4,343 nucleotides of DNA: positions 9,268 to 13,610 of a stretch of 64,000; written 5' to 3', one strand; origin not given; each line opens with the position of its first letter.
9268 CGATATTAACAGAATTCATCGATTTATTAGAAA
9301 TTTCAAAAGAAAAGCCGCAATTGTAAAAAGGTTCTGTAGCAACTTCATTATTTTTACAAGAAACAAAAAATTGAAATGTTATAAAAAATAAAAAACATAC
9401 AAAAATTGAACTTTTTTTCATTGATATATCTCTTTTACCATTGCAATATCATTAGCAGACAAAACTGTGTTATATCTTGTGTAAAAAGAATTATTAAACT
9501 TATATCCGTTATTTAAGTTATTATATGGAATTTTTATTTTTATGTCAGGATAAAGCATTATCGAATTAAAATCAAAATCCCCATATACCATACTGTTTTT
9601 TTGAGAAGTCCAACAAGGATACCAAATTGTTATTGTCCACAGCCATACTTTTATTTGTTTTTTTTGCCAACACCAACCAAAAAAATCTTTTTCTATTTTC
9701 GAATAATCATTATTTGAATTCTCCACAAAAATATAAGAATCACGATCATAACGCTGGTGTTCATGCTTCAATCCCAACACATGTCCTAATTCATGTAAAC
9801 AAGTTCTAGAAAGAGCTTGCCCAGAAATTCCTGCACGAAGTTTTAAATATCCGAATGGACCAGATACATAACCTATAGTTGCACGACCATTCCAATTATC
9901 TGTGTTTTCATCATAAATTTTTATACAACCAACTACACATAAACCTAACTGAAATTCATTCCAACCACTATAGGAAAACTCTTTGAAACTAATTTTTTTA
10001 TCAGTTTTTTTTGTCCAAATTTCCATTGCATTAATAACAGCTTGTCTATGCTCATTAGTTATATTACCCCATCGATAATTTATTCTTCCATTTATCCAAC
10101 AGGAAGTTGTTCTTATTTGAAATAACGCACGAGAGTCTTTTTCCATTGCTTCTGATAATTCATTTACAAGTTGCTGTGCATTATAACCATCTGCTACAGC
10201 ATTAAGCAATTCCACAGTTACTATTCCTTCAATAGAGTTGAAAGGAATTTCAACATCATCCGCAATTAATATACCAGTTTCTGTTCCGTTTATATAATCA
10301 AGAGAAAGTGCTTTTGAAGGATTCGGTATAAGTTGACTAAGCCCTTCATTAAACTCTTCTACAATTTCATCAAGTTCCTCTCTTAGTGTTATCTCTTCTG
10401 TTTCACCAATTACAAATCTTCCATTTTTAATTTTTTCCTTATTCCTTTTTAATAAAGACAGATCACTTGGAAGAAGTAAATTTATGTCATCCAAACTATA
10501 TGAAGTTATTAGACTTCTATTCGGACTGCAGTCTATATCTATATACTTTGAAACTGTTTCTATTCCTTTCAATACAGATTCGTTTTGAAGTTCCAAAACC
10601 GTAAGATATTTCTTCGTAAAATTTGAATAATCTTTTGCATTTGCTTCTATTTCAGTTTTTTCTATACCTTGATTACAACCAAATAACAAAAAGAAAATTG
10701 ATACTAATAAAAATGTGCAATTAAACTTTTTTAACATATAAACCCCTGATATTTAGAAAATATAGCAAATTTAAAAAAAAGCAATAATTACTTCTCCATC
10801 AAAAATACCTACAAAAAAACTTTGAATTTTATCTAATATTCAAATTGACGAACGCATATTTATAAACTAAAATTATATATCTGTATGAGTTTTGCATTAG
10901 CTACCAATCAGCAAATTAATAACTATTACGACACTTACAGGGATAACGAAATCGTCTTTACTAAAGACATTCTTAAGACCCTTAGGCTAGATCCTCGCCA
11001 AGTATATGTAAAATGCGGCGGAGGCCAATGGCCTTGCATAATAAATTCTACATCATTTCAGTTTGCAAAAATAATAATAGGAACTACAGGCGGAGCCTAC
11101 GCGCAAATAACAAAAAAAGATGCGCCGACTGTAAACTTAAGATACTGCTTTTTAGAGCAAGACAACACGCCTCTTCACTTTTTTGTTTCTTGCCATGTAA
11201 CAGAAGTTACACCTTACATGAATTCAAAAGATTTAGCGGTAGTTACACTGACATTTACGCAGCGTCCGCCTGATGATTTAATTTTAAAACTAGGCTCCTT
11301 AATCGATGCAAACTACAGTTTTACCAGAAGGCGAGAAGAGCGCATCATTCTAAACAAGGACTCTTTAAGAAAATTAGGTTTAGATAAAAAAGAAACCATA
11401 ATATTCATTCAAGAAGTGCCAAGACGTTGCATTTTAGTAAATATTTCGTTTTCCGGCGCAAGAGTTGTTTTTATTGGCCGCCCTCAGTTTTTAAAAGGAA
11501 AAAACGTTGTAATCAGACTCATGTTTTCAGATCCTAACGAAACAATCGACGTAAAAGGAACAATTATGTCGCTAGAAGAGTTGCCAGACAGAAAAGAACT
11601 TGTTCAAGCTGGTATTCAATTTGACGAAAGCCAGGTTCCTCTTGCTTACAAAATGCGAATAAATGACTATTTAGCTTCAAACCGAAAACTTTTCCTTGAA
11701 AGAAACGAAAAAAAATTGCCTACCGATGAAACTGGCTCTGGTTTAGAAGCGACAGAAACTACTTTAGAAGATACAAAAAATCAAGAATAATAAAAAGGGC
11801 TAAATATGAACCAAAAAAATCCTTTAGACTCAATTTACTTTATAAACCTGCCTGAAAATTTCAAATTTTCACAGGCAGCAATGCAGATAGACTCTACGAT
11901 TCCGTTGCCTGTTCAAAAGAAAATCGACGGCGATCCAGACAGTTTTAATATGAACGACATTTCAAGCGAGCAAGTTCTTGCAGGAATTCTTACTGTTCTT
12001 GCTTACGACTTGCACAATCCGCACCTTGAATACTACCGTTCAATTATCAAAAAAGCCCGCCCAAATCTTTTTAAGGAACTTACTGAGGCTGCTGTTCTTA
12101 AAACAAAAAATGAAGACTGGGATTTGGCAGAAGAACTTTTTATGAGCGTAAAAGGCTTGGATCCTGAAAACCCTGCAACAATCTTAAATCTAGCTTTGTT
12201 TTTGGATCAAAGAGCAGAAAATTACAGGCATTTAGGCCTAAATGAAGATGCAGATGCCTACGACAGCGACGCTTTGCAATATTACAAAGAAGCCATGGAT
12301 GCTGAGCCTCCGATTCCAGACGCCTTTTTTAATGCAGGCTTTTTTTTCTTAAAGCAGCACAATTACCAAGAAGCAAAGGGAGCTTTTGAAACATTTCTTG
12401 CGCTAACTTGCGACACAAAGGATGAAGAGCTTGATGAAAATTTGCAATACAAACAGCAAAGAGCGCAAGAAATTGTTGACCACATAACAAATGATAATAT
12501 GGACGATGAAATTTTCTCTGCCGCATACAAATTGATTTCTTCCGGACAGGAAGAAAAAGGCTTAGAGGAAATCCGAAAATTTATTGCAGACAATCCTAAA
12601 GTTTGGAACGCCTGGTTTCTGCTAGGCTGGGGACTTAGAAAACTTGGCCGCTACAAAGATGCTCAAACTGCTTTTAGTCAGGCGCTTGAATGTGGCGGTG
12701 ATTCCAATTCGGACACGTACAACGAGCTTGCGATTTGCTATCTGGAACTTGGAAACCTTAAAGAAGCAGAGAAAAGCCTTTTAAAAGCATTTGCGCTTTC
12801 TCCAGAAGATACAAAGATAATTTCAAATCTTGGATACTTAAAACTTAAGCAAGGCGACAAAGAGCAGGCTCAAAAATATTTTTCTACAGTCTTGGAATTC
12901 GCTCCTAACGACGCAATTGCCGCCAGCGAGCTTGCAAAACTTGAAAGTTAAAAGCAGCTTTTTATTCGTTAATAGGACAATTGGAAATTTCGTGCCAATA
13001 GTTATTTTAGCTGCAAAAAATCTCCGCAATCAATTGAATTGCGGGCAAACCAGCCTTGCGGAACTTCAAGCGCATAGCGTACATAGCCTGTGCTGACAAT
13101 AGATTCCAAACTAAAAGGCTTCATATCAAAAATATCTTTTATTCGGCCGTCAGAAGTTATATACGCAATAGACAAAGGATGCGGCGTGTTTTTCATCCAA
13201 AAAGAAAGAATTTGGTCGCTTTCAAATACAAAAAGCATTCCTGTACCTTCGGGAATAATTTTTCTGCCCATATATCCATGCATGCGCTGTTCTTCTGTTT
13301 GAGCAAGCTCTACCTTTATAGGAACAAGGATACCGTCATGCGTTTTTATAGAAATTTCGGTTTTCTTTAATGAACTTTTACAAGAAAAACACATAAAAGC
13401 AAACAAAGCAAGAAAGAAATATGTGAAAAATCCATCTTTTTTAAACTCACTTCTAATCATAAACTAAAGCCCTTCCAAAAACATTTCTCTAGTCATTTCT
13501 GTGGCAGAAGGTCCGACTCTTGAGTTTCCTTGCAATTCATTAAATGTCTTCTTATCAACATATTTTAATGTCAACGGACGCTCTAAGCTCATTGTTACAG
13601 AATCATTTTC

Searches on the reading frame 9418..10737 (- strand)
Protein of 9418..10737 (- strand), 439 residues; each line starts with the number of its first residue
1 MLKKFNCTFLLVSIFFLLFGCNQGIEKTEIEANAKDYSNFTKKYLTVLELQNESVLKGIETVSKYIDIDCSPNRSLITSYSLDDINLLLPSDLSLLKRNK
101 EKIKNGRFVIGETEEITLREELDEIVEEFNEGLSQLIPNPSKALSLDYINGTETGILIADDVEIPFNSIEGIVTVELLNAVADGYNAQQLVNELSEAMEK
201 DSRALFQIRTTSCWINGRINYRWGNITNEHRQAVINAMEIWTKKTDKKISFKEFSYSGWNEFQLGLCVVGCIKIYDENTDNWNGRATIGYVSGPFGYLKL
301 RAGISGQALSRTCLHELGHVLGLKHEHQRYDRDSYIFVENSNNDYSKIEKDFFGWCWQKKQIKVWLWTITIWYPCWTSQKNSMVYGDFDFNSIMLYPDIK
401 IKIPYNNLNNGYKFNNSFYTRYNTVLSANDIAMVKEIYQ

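Call 70: search_protein_families(library=pfam, proteins=[window:9418-10737:-], max_evalue=0.0001)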
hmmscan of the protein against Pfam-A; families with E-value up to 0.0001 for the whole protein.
window:9418-10737:- (439 aa): 1 family
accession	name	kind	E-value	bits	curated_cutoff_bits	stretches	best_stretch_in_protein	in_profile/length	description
PF01400.30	Astacin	-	5.8e-11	42.8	22.5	1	312-344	81-113/189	Astacin (Peptidase family M12A)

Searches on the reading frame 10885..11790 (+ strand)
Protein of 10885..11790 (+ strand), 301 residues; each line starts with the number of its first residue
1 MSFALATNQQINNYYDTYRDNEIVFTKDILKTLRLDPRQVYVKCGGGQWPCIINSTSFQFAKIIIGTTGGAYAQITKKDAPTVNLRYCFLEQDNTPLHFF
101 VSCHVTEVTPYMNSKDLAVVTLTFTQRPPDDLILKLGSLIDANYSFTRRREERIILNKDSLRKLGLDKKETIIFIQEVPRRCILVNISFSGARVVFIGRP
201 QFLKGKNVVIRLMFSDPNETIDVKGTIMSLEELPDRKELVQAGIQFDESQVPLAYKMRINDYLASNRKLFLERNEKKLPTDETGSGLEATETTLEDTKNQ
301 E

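Call 71: search_protein_families(library=pfam, proteins=[window:10885-11790:+], max_evalue=0.0001)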
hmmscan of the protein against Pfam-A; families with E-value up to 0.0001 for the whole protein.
window:10885-11790:+ (301 aa): 2 families
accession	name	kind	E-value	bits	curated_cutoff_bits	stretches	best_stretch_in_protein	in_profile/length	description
PF20424.3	PilZN3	-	9.7e-62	207.4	27.4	2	9-143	1-135/135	PilZN3 domain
PF07238.19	PilZ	-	1.2e-09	38.8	22.5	1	148-251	2-90/102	PilZ domain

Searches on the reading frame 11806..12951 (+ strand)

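Call 71: search_protein_families(library=pfam, proteins=[window:11806-12951:+], max_evalue=0.0001)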
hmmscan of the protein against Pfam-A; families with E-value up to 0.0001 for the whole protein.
window:11806-12951:+ (381 aa): 17 families
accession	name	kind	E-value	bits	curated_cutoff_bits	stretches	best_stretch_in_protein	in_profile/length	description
PF07719.23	TPR_2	-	4.4e-23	79.9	27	2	268-295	2-29/34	Tetratricopeptide repeat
PF00515.34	TPR_1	-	2.2e-21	75.2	27.8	1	303-335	2-34/34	Tetratricopeptide repeat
PF13431.12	TPR_17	-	1.4e-20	72.2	24.4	0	290-322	2-33/34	Tetratricopeptide repeat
PF14559.12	TPR_19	-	9.7e-20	71.1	25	2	279-325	3-48/68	Tetratricopeptide repeat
PF13424.12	TPR_12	-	7.3e-17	61.8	30.1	1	303-366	4-75/77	Tetratricopeptide repeat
PF13181.12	TPR_8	-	5.7e-16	57.7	25.7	0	303-334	2-33/34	Tetratricopeptide repeat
PF13432.12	TPR_16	-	2.1e-15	57.3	32.7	1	273-334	3-63/65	Tetratricopeptide repeat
PF13428.12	TPR_14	-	2.5e-15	55.9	23.5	0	267-300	1-34/44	Tetratricopeptide repeat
PF23914.1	TPR_CcmH_CycH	-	5.2e-13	49.6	42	1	256-369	39-154/158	Cytochrome c-type biogenesis protein H TPR domain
PF13371.12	TPR_9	-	2.7e-08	34.2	35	0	330-373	23-66/73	Tetratricopeptide repeat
PF13414.12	TPR_11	-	2.8e-08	33.7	26.8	0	312-350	4-42/42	TPR repeat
PF13174.12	TPR_6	-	3.6e-08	34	26.3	0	342-368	6-32/33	Tetratricopeptide repeat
PF13176.12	TPR_7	-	1.8e-07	31.2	27.9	0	269-294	1-26/36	Tetratricopeptide repeat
PF13374.12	TPR_10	-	3.3e-07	30.6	27.5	0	303-331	3-31/42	Tetratricopeptide repeat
PF12895.13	ANAPC3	-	2.8e-06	27.9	27.2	0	262-327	18-81/82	Anaphase-promoting complex, cyclosome, subunit 3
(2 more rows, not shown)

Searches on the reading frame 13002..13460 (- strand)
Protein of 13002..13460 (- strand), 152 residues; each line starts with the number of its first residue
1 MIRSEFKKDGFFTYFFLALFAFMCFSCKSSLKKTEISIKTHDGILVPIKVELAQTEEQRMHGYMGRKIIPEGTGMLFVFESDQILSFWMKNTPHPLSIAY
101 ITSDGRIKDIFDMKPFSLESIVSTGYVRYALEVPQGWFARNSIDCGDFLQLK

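Call 71: search_protein_families(library=pfam, proteins=[window:13002-13460:-], max_evalue=0.0001)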
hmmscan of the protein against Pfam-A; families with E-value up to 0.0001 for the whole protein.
window:13002-13460:- (152 aa): 1 family
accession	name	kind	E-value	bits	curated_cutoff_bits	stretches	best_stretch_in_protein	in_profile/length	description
PF02643.20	DUF192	-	9.4e-31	106.3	27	1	48-150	1-95/96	Uncharacterized ACR, COG1430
